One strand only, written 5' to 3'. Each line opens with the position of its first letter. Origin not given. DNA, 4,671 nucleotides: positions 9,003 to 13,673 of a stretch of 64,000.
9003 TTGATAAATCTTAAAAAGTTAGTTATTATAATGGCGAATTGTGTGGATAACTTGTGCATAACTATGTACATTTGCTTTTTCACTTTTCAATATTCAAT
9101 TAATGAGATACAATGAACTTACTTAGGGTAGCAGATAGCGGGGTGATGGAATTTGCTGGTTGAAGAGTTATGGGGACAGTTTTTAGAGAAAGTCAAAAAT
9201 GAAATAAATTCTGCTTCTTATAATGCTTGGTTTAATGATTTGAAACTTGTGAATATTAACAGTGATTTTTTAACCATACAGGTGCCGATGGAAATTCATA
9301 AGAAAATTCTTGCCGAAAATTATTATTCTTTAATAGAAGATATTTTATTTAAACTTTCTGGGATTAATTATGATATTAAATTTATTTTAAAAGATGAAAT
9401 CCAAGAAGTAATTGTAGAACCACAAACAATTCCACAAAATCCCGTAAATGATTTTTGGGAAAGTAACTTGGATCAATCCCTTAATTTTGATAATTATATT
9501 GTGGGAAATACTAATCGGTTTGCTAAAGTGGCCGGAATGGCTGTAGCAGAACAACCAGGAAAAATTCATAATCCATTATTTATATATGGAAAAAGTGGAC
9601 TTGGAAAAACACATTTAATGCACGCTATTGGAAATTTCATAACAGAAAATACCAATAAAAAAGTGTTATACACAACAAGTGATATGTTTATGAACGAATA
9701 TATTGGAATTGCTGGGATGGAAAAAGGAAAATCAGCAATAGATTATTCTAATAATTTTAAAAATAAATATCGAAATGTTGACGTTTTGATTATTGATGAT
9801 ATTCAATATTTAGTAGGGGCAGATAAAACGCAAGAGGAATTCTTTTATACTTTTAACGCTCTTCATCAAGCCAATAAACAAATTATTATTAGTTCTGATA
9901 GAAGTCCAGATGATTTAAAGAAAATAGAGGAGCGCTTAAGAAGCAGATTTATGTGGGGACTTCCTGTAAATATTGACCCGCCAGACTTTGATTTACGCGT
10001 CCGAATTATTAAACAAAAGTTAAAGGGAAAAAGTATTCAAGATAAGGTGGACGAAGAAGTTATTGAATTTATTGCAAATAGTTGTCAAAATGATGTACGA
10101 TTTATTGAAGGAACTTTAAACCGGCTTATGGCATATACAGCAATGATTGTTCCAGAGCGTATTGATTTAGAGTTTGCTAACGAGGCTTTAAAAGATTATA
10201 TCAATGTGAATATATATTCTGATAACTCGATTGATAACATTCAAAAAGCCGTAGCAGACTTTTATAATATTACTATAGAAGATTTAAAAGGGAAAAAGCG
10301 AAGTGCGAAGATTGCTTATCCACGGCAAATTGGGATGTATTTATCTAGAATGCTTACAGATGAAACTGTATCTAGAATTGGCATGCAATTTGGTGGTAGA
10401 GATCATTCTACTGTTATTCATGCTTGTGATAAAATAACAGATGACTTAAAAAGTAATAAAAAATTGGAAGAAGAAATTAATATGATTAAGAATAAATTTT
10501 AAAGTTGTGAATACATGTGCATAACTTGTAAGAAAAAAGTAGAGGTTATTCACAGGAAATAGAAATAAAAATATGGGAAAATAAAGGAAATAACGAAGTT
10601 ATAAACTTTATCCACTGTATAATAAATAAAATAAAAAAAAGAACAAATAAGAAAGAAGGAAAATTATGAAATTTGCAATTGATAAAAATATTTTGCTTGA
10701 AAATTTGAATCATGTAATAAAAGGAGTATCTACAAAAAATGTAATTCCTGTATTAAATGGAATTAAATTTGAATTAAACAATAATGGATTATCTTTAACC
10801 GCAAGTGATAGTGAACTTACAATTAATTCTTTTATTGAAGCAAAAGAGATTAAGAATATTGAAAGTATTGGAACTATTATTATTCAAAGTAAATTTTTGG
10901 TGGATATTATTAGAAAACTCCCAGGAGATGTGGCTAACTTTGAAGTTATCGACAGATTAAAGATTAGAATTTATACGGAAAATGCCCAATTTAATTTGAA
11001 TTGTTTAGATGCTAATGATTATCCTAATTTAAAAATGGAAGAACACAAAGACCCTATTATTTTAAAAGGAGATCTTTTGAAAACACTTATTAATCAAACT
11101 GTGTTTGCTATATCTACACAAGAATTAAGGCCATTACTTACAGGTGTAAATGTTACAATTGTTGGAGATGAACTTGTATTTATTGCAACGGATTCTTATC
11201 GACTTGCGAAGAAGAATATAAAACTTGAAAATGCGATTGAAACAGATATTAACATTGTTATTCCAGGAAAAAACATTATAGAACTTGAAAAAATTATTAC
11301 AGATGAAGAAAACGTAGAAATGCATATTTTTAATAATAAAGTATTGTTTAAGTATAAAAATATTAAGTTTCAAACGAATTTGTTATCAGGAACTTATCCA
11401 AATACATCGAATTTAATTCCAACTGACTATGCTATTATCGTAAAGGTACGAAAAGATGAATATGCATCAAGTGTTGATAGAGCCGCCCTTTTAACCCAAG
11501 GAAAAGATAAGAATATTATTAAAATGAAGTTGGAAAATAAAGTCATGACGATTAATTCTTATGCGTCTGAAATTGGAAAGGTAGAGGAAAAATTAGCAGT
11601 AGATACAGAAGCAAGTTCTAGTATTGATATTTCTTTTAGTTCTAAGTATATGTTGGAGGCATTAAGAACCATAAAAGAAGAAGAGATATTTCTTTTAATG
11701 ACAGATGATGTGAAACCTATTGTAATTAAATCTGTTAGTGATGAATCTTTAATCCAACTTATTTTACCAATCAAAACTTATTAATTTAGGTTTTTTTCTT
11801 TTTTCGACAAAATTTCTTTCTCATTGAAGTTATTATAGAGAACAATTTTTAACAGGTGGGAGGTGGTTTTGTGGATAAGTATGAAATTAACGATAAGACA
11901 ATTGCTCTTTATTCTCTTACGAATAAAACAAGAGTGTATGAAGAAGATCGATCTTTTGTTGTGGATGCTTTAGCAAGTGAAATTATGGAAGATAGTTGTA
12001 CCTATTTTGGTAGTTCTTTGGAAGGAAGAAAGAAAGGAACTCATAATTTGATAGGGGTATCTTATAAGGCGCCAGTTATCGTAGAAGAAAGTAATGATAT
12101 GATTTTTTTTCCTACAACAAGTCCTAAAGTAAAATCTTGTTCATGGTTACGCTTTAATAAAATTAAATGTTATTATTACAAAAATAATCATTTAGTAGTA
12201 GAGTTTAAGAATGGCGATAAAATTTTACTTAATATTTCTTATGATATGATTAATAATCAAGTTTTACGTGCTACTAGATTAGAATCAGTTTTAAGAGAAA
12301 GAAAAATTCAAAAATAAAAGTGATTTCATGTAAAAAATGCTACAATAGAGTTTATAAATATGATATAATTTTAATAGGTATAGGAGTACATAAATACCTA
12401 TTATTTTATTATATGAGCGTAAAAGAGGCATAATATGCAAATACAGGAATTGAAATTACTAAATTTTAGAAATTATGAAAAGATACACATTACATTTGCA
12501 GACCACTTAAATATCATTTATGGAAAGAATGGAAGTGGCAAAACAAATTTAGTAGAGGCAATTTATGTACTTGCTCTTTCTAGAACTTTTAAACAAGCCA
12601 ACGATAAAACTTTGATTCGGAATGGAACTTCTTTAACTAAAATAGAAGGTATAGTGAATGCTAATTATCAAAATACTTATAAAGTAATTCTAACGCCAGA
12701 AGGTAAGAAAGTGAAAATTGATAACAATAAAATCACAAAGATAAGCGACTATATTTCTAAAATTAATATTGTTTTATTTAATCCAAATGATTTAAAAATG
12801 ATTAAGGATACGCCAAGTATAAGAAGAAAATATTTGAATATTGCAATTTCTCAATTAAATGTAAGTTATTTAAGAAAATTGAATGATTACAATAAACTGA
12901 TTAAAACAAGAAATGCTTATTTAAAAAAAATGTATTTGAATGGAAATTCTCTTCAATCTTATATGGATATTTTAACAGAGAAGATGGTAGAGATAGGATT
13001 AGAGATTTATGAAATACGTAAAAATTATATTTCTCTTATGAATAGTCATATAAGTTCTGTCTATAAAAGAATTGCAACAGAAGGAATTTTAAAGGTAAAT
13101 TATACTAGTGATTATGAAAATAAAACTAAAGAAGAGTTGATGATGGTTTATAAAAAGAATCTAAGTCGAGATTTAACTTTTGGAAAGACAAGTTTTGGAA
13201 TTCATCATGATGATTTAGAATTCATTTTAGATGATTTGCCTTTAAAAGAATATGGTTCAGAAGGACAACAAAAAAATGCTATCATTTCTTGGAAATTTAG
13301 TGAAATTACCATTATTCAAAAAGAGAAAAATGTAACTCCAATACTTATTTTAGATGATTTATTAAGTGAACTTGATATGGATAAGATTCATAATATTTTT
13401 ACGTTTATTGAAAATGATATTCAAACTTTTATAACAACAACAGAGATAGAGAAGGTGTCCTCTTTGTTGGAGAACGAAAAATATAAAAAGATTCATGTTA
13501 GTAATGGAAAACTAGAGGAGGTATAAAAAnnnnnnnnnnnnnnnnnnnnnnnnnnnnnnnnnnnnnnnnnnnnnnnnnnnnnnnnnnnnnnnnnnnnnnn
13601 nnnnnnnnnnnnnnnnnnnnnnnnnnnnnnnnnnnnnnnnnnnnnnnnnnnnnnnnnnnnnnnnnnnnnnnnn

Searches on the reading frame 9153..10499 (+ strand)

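Call 85: search_protein_families(library=ncbifam, proteins=[window:9153-10499:+], max_evalue=1e-10)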
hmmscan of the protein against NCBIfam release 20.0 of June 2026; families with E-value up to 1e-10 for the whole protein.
window:9153-10499:+ (449 aa): 9 families
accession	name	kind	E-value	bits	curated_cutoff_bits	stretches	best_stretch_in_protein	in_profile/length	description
TIGR00362.1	DnaA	equivalog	5.7e-146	487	343.9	1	7-448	1-436/437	chromosomal replication initiator protein DnaA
NF001154.0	PRK00149.3-3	equivalog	1.4e-95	321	410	1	9-448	13-457/462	chromosomal replication initiator protein DnaA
NF009087.0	PRK12422.1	equivalog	2.4e-61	208.3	657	1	7-443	4-437/455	chromosomal replication initiator protein DnaA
TIGR03420.1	DnaA_homol_Hda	equivalog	8.5e-25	87.6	194.8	1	107-329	9-209/226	DnaA regulatory inactivator Hda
NF005304.0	PRK06835.1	equivalog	1.7e-17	63.5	215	1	137-267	181-306/330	ATP-binding protein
NF038214.1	IS21_help_AAA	equivalog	3.2e-13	49.9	200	1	140-253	91-195/232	IS21-like element helper ATPase IstB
NF005982.0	PRK08084.1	equivalog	1.2e-12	48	268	1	115-346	24-233/235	DnaA inactivator Hda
NF005378.0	PRK06921.1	subfamily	7.5e-12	44.9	207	1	138-266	116-240/266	hypothetical protein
NF005992.0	PRK08116.1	subfamily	1.1e-11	44.4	189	1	109-291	81-261/269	hypothetical protein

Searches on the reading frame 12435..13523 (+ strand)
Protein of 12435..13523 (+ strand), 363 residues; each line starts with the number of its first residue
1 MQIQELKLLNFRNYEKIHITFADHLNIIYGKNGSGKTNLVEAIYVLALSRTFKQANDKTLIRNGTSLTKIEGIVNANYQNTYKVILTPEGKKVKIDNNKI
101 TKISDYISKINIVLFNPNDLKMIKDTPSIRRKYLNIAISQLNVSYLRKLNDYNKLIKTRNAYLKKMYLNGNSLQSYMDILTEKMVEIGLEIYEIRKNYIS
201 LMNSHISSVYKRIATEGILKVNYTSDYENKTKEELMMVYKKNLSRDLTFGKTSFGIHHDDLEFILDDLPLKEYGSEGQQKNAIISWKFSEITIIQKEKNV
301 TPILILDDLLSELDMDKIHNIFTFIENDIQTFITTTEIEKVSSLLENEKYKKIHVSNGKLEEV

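Call 85: search_protein_families(library=ncbifam, proteins=[window:12435-13523:+], max_evalue=1e-10)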
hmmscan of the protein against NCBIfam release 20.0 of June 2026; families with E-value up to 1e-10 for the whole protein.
window:12435-13523:+ (363 aa): 3 families
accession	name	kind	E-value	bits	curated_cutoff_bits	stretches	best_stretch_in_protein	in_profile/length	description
TIGR00611.2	recf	equivalog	1.2e-93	314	172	1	3-336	1-339/339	DNA replication/repair protein RecF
NF010680.0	PRK14079.1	equivalog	2.4e-51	174.8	386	1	1-339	1-329/349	recombination protein F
NF003034.1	PRK03918.1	equivalog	5.8e-11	41.1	700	1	1-89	1-91/878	DNA double-strand break repair ATPase Rad50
